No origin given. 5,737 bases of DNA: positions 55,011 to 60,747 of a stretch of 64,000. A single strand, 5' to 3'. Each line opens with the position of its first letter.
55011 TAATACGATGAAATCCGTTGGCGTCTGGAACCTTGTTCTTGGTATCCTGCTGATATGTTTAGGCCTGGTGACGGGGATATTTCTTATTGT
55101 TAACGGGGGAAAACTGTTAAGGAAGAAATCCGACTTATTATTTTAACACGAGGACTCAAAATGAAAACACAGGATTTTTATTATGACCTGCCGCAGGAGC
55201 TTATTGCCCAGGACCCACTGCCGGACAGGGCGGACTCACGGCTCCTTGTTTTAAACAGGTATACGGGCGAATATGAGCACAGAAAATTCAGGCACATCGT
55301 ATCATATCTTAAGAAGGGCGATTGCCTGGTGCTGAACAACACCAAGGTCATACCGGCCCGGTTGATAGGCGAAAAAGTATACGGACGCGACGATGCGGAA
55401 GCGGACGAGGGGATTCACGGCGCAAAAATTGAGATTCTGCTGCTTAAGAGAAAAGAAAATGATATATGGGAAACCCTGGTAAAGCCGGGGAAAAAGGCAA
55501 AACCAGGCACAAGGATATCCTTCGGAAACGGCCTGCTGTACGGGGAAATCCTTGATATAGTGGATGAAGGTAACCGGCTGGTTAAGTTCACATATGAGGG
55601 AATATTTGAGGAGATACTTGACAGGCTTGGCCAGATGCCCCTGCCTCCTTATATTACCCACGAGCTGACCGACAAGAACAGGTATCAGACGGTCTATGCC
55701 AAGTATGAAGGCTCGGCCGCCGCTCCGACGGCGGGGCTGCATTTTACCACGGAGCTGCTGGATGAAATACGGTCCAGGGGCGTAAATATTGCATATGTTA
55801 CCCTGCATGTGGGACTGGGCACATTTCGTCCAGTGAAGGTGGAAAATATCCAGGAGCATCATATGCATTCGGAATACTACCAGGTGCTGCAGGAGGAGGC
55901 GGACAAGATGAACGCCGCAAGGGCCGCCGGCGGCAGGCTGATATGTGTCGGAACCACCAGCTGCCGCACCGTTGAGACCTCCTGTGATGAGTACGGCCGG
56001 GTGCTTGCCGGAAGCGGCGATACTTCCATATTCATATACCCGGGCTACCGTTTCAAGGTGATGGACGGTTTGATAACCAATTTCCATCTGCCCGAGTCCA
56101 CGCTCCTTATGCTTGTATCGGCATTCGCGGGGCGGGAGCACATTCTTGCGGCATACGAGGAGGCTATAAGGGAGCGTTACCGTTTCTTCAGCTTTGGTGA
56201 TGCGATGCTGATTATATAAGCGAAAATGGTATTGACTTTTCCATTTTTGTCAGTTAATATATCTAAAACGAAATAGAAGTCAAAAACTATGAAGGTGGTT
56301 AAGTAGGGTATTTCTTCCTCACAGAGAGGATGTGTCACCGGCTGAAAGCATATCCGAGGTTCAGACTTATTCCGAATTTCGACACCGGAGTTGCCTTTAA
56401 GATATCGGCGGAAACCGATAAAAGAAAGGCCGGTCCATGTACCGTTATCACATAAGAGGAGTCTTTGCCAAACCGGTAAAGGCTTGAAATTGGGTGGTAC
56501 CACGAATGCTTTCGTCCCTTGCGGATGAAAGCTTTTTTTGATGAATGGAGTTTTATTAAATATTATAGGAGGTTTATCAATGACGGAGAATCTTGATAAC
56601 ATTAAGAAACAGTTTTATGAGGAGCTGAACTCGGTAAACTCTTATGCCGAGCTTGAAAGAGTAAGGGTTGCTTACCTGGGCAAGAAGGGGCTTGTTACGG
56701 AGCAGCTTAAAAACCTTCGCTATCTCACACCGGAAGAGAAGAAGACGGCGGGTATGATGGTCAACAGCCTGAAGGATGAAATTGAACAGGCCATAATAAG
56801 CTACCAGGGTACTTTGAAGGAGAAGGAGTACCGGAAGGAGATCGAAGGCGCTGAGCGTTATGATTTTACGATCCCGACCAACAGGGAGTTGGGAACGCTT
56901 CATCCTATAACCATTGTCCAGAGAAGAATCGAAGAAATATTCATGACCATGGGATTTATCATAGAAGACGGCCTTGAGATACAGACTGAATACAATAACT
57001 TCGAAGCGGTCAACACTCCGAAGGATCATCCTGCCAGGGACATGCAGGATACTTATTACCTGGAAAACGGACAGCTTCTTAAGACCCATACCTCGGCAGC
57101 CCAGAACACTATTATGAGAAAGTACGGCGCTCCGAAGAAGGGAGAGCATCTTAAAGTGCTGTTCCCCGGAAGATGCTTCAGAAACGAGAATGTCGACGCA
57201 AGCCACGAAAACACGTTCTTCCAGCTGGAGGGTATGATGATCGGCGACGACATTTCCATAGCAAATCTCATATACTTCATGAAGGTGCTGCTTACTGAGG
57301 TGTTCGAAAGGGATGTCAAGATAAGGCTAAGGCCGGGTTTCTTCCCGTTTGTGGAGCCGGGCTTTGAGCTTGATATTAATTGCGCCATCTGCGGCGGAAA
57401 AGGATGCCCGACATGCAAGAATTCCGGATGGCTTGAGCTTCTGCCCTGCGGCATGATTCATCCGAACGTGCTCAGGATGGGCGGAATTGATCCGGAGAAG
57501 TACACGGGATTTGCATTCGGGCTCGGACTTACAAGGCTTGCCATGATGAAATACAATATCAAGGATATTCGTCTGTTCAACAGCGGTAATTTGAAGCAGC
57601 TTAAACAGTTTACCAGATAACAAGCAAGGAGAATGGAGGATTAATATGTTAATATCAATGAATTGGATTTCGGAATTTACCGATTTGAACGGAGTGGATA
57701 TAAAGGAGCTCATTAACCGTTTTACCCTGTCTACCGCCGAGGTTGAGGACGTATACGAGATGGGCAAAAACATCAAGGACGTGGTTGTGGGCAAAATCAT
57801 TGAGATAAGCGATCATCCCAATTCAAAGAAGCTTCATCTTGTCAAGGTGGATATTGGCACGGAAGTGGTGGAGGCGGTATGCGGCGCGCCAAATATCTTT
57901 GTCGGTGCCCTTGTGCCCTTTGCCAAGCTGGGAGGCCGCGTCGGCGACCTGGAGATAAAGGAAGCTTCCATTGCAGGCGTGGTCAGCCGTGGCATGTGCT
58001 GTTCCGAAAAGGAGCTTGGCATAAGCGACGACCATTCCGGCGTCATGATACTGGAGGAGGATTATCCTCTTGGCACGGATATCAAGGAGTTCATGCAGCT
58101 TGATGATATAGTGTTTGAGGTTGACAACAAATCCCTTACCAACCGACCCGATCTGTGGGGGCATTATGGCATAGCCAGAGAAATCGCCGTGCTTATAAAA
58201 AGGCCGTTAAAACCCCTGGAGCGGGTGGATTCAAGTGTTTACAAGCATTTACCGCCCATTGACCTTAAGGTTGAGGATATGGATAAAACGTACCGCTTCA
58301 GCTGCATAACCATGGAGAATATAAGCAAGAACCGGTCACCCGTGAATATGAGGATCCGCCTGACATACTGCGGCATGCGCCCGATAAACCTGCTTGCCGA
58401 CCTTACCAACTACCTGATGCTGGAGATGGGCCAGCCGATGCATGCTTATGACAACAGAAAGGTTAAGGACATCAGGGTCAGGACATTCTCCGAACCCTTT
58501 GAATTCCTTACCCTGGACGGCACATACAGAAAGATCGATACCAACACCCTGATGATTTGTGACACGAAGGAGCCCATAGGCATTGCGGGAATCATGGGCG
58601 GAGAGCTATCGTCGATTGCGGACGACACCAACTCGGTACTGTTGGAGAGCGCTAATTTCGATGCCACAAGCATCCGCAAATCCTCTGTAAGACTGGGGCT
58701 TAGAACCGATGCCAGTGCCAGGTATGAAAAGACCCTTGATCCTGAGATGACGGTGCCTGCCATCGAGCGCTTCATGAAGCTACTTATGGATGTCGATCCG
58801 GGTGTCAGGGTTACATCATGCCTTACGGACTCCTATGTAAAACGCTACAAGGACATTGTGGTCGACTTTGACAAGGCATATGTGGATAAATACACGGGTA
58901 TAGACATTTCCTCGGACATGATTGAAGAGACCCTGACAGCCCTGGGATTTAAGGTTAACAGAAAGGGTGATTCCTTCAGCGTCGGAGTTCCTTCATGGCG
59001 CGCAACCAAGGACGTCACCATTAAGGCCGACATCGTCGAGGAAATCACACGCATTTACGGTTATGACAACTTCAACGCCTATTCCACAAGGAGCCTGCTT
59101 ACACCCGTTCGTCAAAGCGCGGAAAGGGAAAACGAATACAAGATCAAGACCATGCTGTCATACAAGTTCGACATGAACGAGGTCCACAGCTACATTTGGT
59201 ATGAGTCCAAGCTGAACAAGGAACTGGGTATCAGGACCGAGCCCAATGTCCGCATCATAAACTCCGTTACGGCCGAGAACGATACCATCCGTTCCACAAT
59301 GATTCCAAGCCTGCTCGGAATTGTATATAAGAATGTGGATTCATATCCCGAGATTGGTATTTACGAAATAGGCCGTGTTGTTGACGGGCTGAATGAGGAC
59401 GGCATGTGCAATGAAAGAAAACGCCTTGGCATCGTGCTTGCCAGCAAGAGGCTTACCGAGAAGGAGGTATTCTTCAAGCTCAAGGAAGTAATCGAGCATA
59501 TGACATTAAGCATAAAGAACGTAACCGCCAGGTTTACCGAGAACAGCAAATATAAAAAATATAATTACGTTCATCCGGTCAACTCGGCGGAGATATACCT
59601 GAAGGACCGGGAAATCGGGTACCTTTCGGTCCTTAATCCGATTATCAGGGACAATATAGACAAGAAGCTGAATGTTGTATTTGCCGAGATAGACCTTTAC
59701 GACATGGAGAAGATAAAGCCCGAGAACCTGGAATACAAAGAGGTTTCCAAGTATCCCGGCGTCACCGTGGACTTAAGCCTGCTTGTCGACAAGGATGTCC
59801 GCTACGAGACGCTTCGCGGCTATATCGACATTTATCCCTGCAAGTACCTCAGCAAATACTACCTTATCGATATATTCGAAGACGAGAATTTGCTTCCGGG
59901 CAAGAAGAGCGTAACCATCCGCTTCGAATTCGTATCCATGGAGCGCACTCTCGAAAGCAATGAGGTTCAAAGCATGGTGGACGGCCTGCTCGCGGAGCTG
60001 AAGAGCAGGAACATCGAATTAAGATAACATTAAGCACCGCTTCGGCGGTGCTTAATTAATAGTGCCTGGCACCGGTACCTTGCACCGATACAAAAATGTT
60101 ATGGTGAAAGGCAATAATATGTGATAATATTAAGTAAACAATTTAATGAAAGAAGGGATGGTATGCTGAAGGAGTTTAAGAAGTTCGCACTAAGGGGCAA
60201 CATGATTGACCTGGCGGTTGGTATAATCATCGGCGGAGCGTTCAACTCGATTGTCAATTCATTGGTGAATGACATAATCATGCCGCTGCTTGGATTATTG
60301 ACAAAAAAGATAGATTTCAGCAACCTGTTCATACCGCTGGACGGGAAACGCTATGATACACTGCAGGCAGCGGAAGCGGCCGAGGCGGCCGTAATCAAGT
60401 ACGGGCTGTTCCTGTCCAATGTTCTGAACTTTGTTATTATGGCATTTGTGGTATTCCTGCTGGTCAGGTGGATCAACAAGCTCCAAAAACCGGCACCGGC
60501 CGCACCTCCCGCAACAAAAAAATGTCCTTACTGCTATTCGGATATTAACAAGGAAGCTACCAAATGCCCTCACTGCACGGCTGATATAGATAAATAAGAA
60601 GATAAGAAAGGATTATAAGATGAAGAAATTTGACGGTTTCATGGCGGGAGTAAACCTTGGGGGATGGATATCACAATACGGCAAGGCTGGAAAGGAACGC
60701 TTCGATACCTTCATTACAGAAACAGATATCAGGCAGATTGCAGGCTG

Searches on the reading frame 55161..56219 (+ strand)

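Call 61: search_protein_families(library=pfam, proteins=[window:55161-56219:+], max_evalue=0.0001)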
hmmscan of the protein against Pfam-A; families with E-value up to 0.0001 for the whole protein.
window:55161-56219:+ (352 aa): 1 family
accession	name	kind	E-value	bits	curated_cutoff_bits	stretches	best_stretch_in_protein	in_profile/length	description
PF02547.20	Queuosine_synth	-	1.1e-140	468.8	25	1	3-351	1-322/322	Queuosine biosynthesis protein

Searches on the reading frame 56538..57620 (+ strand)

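Call 62: search_protein_families(library=pfam, proteins=[window:56538-57620:+], max_evalue=0.0001)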
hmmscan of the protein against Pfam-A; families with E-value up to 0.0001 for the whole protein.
window:56538-57620:+ (360 aa): 2 families
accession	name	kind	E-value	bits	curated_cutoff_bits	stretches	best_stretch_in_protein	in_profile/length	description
PF01409.25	tRNA-synt_2d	-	5e-81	272.2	19.8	1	108-358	2-246/246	tRNA synthetases class II core domain (F)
PF02912.23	Phe_tRNA-synt_N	-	9.7e-20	70.8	22.3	1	35-100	2-67/69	Aminoacyl tRNA synthetase class II, N-terminal domain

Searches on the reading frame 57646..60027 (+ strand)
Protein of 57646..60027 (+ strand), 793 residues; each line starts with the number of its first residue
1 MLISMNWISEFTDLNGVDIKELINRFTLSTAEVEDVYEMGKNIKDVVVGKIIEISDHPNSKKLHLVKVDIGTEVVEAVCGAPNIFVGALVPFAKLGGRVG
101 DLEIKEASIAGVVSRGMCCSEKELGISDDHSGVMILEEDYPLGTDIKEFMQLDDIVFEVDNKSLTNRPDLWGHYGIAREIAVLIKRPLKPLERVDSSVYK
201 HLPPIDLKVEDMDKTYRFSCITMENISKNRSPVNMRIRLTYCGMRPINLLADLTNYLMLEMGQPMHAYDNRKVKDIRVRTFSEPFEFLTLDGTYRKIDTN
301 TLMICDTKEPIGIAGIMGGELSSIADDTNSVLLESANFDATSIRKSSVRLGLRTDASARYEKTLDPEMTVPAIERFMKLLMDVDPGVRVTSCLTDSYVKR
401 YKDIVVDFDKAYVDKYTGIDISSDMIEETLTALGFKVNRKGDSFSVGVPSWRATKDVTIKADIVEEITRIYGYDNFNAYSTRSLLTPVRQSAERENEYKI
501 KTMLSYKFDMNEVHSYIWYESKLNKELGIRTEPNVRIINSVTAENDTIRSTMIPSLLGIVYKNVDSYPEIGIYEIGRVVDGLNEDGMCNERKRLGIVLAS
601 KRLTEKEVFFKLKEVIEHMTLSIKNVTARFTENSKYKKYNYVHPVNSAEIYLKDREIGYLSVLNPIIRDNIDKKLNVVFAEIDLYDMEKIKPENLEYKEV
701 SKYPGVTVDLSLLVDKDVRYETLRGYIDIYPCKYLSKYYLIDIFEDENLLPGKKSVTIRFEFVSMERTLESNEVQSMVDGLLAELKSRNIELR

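Call 62: search_protein_families(library=pfam, proteins=[window:57646-60027:+], max_evalue=0.0001)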
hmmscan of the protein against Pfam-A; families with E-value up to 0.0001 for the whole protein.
window:57646-60027:+ (793 aa): 5 families
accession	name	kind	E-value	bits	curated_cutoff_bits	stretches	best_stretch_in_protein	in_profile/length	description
PF03483.22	B3_4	-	4.3e-53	179.9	29.3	1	217-382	4-171/174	B3/4 domain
PF17759.6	tRNA_synthFbeta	-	2.5e-25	89.6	22.4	1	489-684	14-214/214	Phenylalanyl tRNA synthetase beta chain CLM domain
PF03484.21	B5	-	1.1e-20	74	28.6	1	406-473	1-67/67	tRNA synthetase B5 domain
PF03147.19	FDX-ACB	-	2.2e-19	70.1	31.1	1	701-793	1-94/94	Ferredoxin-fold anticodon binding domain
PF01588.26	tRNA_bind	-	7.5e-18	64.9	27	1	46-144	1-95/96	Putative tRNA binding domain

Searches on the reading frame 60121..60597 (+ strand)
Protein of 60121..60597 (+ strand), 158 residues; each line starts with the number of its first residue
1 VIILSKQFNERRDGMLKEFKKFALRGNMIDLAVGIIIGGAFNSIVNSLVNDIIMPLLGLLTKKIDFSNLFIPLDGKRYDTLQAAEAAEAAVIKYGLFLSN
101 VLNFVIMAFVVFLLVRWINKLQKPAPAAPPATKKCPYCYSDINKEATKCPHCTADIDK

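Call 62: search_protein_families(library=pfam, proteins=[window:60121-60597:+], max_evalue=0.0001)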
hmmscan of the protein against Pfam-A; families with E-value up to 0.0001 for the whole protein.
window:60121-60597:+ (158 aa): 1 family
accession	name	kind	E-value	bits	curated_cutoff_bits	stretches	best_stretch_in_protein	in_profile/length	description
PF01741.23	MscL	-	8.4e-43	146.1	27.4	1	15-144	1-120/123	Large-conductance mechanosensitive channel, MscL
